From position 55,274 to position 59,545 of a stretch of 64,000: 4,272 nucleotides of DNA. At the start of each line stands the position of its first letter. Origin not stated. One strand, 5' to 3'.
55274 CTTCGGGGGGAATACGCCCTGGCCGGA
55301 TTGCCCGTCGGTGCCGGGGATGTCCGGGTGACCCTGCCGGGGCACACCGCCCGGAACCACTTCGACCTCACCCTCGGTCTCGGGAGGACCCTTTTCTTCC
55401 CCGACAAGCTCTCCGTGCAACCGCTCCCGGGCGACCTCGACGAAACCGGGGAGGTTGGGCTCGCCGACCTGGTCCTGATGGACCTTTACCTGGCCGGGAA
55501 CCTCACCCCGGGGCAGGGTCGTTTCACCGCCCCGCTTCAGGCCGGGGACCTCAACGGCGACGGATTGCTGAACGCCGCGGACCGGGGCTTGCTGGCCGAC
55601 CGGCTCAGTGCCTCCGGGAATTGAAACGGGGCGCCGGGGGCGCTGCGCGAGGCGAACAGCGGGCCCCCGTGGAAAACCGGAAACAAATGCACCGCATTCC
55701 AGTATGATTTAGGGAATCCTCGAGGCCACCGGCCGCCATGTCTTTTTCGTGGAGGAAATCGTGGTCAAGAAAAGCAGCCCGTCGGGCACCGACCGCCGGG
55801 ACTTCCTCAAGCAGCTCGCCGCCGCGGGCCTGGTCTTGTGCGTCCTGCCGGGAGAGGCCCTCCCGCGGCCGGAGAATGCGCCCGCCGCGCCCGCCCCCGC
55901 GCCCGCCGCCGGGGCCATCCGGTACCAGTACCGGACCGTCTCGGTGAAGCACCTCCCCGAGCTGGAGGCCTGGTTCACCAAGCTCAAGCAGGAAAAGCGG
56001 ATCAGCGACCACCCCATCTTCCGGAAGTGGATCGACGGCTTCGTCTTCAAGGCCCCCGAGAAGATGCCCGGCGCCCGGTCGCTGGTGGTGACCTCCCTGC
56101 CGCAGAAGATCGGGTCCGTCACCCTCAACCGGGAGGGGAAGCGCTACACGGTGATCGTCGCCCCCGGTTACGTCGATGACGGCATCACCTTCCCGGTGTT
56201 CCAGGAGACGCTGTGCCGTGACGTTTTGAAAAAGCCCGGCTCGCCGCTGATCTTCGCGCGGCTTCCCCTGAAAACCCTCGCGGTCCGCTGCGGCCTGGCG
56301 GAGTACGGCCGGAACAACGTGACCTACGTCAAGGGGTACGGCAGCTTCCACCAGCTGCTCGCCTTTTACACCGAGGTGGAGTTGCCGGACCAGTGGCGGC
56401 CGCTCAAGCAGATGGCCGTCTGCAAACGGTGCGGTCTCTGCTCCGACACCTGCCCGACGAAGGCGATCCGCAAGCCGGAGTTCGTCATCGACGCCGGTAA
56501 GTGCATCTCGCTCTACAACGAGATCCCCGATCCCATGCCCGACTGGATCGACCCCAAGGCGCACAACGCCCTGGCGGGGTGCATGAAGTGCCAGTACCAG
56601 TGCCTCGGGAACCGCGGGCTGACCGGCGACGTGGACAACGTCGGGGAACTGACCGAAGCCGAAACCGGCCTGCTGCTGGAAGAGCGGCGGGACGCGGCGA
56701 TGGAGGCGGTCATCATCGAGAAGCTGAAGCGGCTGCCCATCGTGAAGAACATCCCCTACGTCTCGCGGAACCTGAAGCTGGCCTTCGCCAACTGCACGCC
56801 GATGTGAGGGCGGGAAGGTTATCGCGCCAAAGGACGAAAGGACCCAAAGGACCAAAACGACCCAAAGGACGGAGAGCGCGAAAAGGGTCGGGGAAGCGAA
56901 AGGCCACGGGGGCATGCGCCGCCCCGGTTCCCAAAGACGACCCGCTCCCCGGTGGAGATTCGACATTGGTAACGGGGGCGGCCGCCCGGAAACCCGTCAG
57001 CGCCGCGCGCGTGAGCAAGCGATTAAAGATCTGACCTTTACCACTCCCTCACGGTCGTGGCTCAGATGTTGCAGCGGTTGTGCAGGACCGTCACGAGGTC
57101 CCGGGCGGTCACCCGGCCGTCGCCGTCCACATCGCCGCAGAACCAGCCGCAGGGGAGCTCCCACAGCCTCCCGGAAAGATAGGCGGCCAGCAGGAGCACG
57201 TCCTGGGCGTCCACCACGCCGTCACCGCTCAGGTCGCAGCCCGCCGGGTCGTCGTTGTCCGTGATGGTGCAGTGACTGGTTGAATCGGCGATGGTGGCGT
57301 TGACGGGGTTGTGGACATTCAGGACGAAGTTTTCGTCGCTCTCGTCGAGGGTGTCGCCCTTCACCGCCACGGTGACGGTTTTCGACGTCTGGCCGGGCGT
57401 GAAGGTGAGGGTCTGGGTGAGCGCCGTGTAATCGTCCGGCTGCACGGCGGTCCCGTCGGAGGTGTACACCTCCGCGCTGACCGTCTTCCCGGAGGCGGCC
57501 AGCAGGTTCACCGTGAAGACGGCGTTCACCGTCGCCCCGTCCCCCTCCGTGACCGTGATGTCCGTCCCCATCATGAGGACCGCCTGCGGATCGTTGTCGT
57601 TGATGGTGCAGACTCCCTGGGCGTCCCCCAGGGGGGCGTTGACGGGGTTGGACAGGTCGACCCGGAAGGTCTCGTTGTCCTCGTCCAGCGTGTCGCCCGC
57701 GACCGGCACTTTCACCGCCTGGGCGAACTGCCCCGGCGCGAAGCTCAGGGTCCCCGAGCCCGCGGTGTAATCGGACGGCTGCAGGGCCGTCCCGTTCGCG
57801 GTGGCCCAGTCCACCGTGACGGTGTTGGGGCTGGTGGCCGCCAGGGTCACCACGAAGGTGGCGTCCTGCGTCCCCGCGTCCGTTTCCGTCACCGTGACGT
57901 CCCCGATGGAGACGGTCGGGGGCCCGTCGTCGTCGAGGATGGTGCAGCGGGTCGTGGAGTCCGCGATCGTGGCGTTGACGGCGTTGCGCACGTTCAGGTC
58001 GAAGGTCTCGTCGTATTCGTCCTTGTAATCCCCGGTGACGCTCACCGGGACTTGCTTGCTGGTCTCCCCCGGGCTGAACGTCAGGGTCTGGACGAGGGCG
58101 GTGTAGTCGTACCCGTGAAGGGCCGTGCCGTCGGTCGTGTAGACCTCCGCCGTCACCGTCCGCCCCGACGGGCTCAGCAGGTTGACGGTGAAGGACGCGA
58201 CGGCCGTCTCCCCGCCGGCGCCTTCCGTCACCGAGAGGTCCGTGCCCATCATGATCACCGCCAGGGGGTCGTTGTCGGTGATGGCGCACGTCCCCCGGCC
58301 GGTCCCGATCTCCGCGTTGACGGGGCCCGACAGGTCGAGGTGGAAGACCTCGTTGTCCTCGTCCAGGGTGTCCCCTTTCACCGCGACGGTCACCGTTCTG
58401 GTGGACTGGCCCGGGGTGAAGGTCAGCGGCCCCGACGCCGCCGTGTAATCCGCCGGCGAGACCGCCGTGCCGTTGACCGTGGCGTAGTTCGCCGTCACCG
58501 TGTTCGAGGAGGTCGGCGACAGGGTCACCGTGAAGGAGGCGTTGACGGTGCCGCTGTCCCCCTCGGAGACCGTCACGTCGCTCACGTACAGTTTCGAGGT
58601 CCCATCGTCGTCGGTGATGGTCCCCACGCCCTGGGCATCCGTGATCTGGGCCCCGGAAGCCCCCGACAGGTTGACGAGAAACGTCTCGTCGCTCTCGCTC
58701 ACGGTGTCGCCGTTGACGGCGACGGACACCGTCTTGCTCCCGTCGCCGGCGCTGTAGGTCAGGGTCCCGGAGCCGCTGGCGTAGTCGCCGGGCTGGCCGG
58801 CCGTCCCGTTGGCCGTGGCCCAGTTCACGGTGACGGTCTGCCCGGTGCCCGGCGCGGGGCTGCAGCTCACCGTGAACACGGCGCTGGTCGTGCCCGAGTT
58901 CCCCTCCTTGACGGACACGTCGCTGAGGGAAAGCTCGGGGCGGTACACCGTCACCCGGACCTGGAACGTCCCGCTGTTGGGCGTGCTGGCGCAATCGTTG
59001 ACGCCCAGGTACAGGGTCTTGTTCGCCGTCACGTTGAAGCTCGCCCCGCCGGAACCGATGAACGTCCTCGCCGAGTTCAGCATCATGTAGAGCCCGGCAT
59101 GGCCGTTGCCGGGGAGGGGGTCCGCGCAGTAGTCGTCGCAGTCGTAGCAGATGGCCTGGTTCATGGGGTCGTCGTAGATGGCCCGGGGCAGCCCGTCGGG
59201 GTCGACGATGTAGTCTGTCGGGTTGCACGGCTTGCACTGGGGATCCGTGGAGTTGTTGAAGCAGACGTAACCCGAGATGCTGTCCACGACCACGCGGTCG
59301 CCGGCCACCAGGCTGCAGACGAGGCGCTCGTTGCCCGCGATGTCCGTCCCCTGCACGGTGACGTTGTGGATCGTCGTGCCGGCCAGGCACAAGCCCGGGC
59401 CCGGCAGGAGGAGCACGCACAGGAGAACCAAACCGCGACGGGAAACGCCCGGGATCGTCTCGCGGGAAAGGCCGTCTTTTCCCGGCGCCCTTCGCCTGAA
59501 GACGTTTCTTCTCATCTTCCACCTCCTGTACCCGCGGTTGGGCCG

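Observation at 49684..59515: Orphan Reg_prop/Y_Y_Y sensor kinase followed by two dockerin-bearing secreted proteins and a Tat-exported RdhA/QueG-like Fe-S protein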

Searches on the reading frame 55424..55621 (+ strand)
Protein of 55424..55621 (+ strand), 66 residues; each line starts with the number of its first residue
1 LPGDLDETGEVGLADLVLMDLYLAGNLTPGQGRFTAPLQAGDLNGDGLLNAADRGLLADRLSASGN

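Call 36: search_solved_structures(query=window:55424-55621:+, max_evalue=10, show_alignments=2)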
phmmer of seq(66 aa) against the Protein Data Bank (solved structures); distinct sequences matched with E-value up to 10: 20.
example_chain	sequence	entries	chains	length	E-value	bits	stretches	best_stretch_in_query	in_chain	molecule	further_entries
5nrk_B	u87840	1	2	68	1.2e-06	32.2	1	2-57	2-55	DocCel5: Type I dockerin repeat domain from A. cellulolyticus family 5 endoglucanase WP_01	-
5nrm_B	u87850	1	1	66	7.1e-06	29.7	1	2-57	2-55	DocCel5: Type I dockerin repeat domain from A. cellulolyticus family 5 endoglucanase WP_01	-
2y3n_B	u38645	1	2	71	0.00027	24.7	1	40-61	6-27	CELLULOSOMAL FAMILY-48 PROCESSIVE GLYCOSIDE HYDROLASE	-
6kg9_A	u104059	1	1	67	0.00069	23.5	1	3-60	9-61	And cellulose-binding endoglucanase family 9 CelL ortholog dockerin domain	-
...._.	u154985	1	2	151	0.00081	23.2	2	3-65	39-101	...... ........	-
8x3a_A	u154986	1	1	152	0.00088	23.1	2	3-65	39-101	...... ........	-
6kgc_B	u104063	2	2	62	0.001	22.9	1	3-58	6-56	And cellulose-binding endoglucanase family 9 CelL ortholog dockerin domain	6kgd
6kge_D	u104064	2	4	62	0.0013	22.6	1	3-60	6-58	And cellulose-binding endoglucanase family 9 CelL ortholog dockerin domain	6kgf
2ccl_B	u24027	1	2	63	0.0055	20.6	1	40-58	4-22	ENDO-1,4-BETA-XYLANASE Y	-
1ohz_B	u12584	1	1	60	0.044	17.8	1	41-58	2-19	ENDO-1,4-BETA-XYLANASE Y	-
4dh2_B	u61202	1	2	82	0.05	17.6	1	3-57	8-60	Dockerin type 1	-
4paf_A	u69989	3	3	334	0.06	17.3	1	10-58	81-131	TRAP dicarboxylate transporter, DctP subunit, putative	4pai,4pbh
4uyq_B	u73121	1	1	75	0.062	17.3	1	3-60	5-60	Cellulosomal scaffoldin adaptor protein B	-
5lxv_B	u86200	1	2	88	0.14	16.2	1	3-54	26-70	Carbohydrate-binding protein WP_009985128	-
1daq_A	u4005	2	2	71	0.14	16.2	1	2-58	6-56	ENDOGLUCANASE SS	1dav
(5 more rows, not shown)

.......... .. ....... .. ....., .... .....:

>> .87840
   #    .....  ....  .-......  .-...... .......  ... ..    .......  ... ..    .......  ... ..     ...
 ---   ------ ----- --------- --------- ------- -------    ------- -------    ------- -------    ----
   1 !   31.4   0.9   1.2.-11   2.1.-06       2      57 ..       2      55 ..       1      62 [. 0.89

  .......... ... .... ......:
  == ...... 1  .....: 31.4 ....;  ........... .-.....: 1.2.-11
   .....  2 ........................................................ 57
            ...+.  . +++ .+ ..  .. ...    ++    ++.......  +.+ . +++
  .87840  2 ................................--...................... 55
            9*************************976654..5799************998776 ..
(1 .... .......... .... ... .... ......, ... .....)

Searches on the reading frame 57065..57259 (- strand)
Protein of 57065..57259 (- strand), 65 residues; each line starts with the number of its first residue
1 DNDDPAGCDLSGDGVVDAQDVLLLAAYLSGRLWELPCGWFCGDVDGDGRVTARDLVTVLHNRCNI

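Call 37: search_solved_structures(query=window:57065-57259:-, max_evalue=10, show_alignments=2)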
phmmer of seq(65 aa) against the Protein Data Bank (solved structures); distinct sequences matched with E-value up to 10: 265 (the best 60 are shown).
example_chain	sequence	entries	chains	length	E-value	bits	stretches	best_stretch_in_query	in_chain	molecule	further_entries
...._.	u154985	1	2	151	2.1e-09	40.1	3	8-38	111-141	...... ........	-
8x3a_A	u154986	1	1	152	2.2e-09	40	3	8-38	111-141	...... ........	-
6kg9_A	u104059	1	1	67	1.3e-05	28.1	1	9-60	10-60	And cellulose-binding endoglucanase family 9 CelL ortholog dockerin domain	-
1ahr_A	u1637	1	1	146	1.4e-05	27.9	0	40-60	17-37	CALMODULIN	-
6kge_D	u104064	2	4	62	1.7e-05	27.7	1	9-60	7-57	And cellulose-binding endoglucanase family 9 CelL ortholog dockerin domain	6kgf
2y3n_B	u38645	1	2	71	6.9e-05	25.8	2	8-29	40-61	CELLULOSOMAL FAMILY-48 PROCESSIVE GLYCOSIDE HYDROLASE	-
7jts_t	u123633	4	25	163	8.7e-05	25.5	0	40-60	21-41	Calmodulin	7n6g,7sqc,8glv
6kgc_B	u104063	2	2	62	9e-05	25.4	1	9-60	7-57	And cellulose-binding endoglucanase family 9 CelL ortholog dockerin domain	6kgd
2bkh_B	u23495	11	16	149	9.5e-05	25.3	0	11-60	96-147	CALMODULIN | AT15141p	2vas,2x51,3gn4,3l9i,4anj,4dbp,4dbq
1mxe_A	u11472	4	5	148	9.5e-05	25.3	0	11-60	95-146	Calmodulin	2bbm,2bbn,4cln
2vb6_B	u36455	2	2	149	9.5e-05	25.3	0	11-60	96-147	CALMODULIN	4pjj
8zlw_N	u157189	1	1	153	0.0001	25.2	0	11-60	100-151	Calmodulin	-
8aht_A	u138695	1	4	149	0.00011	25.2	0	40-60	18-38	Calmodulin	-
1ooj_A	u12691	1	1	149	0.00011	25.2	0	11-59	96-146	Calmodulin CMD-1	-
2k0j_A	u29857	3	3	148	0.00011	25.2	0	40-60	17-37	calmodulin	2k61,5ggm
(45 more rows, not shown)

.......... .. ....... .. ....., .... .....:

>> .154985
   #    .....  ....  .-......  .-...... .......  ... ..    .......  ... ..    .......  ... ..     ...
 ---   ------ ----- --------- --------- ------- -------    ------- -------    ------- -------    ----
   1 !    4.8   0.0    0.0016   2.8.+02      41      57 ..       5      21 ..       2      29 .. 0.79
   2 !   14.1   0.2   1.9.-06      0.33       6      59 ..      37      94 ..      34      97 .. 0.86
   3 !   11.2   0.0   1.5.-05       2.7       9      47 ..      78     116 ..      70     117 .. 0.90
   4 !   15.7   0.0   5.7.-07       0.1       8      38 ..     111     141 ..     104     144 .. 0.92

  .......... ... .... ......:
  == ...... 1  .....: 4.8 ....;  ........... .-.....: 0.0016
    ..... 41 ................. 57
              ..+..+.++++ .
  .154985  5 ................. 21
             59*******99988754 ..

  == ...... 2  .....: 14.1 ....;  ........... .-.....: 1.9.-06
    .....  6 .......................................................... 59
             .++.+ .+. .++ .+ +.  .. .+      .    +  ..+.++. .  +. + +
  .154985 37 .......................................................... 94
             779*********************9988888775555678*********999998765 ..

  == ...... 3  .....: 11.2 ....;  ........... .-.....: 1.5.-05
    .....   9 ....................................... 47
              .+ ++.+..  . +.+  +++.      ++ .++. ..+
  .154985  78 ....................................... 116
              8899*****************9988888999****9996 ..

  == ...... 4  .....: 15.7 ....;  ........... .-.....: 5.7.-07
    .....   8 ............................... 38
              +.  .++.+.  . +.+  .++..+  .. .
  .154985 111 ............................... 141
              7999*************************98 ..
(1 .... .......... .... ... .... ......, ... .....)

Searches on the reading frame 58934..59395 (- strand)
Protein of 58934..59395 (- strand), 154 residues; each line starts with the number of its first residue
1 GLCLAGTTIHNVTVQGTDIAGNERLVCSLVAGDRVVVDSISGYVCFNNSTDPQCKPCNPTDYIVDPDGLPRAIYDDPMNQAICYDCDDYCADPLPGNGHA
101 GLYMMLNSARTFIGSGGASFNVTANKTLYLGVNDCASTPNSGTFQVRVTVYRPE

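Call 78: search_protein_representatives(protein=window:58934-59395:-)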
Query: 154 residues. Proteins with E-value up to 0.001 (for the whole library): 39; up to 1e-10: 26; up to 1e-30: 9. The best 39 are listed.
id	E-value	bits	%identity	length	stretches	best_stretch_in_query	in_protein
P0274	4.7e-84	296.1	49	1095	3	6-150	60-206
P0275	1.2e-83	294.7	74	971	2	2-154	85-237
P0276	8.0e-64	230.3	44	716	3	11-153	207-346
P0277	1.6e-47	177.3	61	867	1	5-154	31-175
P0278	3.6e-45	169.7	44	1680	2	7-152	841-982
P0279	1.4e-43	164.5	48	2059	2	10-153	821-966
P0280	3.4e-37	143.7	45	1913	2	11-152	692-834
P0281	4.1e-34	133.7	54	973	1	11-153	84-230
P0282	4.2e-32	127.2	51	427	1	7-153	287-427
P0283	5.8e-30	120.2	52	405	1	8-153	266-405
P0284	6.2e-28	113.6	51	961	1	8-152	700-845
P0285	5.0e-27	110.7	48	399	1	8-153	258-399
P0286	1.1e-26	109.5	43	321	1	12-152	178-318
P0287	2.1e-25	105.4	47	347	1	10-152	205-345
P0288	2.0e-23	99.0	46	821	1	9-152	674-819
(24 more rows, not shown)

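Call 79: search_protein_families(library=pfam, proteins=[P0274, P0275, P0276, P0277, P0278, P0279, P0281, P0282, P0283, P0287], max_evalue=0.001)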
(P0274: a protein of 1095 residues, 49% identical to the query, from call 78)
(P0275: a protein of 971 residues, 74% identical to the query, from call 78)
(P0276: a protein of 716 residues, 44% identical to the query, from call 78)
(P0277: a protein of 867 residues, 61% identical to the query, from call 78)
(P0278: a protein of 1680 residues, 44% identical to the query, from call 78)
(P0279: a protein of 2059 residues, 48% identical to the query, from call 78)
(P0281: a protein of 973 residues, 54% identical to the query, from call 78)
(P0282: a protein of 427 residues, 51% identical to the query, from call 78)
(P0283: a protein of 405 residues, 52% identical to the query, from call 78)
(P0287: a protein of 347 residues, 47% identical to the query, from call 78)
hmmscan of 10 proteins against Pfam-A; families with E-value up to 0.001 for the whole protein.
P0274 (1095 aa): 4 families
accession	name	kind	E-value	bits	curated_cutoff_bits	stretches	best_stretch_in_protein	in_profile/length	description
PF03160.20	Calx-beta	-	4.5e-41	140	27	2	525-613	20-111/119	Calx-beta domain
PF13517.12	FG-GAP_3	-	1.3e-23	83.8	26.9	5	915-969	1-60/61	FG-GAP-like repeat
PF01839.29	FG-GAP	-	8.1e-17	61.2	22.1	0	952-970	2-20/37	FG-GAP repeat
PF13004.13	BACON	-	1e-06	29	25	1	763-814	3-61/61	Putative binding domain, N-terminal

P0275 (971 aa): 3 families
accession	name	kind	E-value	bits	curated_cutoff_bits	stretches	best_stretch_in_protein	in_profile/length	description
PF03160.20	Calx-beta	-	3.9e-97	320.9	27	6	252-346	21-118/119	Calx-beta domain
PF00404.24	Dockerin_1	-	3.6e-08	33.9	22.9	1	915-964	3-52/57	Dockerin type I domain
PF21992.2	DUF6927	-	0.00081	19.8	27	0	733-763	24-54/74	Domain of unknown function (DUF6927)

P0276 (716 aa): 3 families
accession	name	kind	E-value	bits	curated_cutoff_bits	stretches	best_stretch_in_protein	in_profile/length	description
PF03160.20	Calx-beta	-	6e-21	75.1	27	1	493-603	5-119/119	Calx-beta domain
PF16158.11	N_BRCA1_IG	-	8.9e-07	29.9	28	1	618-706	6-100/108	Ig-like domain from next to BRCA1 gene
PF10989.13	DUF2808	-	0.00025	21.5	25.3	0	660-700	90-131/146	Protein of unknown function (DUF2808)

P0277 (867 aa): 2 families
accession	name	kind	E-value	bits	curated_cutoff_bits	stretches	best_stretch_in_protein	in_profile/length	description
PF03160.20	Calx-beta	-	6.5e-91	300.8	27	6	284-379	4-97/119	Calx-beta domain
PF10648.15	Gmad2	-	0.00038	21.2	25.7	0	285-342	6-63/86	Immunoglobulin-like domain of bacterial spore germination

P0278 (1680 aa): 7 families
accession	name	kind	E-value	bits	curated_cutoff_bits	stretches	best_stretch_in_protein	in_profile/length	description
PF03160.20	Calx-beta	-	3.3e-68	227.6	27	3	1209-1322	3-119/119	Calx-beta domain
PF25778.1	DUF7948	-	1.7e-59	201.9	27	1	49-255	1-214/214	Domain of unknown function (DUF7948)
PF06739.17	SBBP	-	2.2e-25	88.7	20.5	2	619-649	8-38/38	Beta-propeller repeat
PF13517.12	FG-GAP_3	-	7.9e-17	62.1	26.9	3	1459-1514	1-61/61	FG-GAP-like repeat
PF01839.29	FG-GAP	-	4.9e-15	55.5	22.1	1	1496-1518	2-24/37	FG-GAP repeat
PF19190.6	BACON_2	-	3.3e-06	27.4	25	1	1327-1396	3-79/94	Viral BACON domain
PF13004.13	BACON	-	3e-05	24.3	25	1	1354-1405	3-61/61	Putative binding domain, N-terminal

P0279 (2059 aa): 3 families
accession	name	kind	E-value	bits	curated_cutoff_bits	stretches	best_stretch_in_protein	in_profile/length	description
PF03160.20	Calx-beta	-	6.1e-118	388.1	27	8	1427-1536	7-119/119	Calx-beta domain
PF25778.1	DUF7948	-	5.8e-49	167.5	27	1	48-244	1-214/214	Domain of unknown function (DUF7948)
PF06739.17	SBBP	-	1.8e-17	63.4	20.5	2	309-337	1-30/38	Beta-propeller repeat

P0281 (973 aa): 1 family
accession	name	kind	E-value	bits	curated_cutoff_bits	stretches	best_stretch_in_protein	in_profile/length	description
PF03160.20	Calx-beta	-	3e-86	285.8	27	6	233-341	11-119/119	Calx-beta domain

P0282 (427 aa): 0 families

P0283 (405 aa): 0 families

P0287 (347 aa): 0 families
